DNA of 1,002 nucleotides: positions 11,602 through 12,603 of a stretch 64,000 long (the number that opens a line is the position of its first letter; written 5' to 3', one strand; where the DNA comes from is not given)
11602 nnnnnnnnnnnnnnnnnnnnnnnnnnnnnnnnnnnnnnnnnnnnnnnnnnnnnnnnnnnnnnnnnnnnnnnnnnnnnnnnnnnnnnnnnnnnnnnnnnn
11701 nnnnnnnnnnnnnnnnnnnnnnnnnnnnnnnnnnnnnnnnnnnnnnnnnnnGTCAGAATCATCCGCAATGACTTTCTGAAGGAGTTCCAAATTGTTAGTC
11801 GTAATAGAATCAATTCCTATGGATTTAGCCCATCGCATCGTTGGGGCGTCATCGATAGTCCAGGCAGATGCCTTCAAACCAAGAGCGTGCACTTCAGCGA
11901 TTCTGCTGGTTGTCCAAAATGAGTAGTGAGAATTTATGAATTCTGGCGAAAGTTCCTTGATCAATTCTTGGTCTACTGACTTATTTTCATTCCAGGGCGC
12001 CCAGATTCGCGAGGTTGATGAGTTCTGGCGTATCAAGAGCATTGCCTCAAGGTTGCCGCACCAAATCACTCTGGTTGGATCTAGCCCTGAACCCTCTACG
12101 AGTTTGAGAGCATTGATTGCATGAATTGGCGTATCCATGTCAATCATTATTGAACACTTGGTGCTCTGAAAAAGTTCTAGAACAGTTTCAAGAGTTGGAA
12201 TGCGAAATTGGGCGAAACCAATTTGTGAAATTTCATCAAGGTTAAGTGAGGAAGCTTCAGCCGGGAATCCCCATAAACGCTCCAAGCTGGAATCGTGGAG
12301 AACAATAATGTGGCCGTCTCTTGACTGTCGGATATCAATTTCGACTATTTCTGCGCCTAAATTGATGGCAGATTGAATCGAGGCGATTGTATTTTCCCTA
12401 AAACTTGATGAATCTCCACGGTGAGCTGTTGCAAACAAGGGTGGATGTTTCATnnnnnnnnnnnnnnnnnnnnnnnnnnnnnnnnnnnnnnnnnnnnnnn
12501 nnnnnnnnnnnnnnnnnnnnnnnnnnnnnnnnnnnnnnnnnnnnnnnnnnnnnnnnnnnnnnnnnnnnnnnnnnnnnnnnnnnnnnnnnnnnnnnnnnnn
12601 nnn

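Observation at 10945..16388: ABC importer operon ending in a GDPD-IMPase fusion enzyme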

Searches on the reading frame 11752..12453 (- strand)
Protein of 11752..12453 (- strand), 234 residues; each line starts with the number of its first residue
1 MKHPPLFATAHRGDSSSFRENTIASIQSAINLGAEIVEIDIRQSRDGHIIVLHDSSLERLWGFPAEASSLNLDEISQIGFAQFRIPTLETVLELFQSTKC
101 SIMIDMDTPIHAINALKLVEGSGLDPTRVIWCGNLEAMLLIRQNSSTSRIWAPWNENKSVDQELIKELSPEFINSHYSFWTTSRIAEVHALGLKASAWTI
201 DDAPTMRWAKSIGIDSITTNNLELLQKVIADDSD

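Call 16: search_solved_structures(query=window:11752-12453:-, max_evalue=0.001, show_alignments=5)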
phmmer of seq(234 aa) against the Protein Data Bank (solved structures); distinct sequences matched with E-value up to 0.001: 26.
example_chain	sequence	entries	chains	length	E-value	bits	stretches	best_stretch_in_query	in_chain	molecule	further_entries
2pz0_A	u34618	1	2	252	1.9e-16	63.6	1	8-106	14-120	Glycerophosphoryl diester phosphodiesterase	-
7e0v_A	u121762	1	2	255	3.6e-14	56.2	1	6-202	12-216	Glycerophosphodiester phosphodiesterase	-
1o1z_A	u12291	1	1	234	1.5e-13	54.2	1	4-100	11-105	glycerophosphodiester phosphodiesterase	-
4oec_A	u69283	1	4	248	2.2e-13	53.6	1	8-106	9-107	Glycerophosphoryl diester phosphodiesterase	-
7e2a_A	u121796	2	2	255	4.8e-13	52.5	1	6-202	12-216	Glycerophosphodiester phosphodiesterase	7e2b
9f49_AAA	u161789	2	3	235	5.8e-13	52.2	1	9-227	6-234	GP-PDE domain-containing protein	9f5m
9eul_A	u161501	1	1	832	1.4e-11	47.7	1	9-227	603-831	GP-PDE domain-containing protein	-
9euf_B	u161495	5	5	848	1.5e-11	47.6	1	9-227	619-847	GP-PDE domain-containing protein | ORF58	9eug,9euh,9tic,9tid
3i10_A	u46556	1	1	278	2.3e-11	47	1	6-110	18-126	Putative Glycerophosphoryl diester phosphodiesterase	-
7wwc_A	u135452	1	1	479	5.1e-11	45.9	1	171-226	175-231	beta-1,3(4)-glucanase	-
7ww4_A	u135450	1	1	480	5.1e-11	45.9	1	171-226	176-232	beta-1,3(4)-glucanase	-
3qvq_A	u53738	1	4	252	1.1e-10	44.8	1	9-228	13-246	Phosphodiesterase Olei02445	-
2oog_A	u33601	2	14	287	2.8e-09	40.2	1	8-80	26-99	Glycerophosphoryl diester phosphodiesterase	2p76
3no3_A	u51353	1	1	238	1.2e-08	38.1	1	10-229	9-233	glycerophosphodiester phosphodiesterase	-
5t91_A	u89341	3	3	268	1.6e-08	37.7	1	6-61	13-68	Glycerophosphoryl diester phosphodiesterase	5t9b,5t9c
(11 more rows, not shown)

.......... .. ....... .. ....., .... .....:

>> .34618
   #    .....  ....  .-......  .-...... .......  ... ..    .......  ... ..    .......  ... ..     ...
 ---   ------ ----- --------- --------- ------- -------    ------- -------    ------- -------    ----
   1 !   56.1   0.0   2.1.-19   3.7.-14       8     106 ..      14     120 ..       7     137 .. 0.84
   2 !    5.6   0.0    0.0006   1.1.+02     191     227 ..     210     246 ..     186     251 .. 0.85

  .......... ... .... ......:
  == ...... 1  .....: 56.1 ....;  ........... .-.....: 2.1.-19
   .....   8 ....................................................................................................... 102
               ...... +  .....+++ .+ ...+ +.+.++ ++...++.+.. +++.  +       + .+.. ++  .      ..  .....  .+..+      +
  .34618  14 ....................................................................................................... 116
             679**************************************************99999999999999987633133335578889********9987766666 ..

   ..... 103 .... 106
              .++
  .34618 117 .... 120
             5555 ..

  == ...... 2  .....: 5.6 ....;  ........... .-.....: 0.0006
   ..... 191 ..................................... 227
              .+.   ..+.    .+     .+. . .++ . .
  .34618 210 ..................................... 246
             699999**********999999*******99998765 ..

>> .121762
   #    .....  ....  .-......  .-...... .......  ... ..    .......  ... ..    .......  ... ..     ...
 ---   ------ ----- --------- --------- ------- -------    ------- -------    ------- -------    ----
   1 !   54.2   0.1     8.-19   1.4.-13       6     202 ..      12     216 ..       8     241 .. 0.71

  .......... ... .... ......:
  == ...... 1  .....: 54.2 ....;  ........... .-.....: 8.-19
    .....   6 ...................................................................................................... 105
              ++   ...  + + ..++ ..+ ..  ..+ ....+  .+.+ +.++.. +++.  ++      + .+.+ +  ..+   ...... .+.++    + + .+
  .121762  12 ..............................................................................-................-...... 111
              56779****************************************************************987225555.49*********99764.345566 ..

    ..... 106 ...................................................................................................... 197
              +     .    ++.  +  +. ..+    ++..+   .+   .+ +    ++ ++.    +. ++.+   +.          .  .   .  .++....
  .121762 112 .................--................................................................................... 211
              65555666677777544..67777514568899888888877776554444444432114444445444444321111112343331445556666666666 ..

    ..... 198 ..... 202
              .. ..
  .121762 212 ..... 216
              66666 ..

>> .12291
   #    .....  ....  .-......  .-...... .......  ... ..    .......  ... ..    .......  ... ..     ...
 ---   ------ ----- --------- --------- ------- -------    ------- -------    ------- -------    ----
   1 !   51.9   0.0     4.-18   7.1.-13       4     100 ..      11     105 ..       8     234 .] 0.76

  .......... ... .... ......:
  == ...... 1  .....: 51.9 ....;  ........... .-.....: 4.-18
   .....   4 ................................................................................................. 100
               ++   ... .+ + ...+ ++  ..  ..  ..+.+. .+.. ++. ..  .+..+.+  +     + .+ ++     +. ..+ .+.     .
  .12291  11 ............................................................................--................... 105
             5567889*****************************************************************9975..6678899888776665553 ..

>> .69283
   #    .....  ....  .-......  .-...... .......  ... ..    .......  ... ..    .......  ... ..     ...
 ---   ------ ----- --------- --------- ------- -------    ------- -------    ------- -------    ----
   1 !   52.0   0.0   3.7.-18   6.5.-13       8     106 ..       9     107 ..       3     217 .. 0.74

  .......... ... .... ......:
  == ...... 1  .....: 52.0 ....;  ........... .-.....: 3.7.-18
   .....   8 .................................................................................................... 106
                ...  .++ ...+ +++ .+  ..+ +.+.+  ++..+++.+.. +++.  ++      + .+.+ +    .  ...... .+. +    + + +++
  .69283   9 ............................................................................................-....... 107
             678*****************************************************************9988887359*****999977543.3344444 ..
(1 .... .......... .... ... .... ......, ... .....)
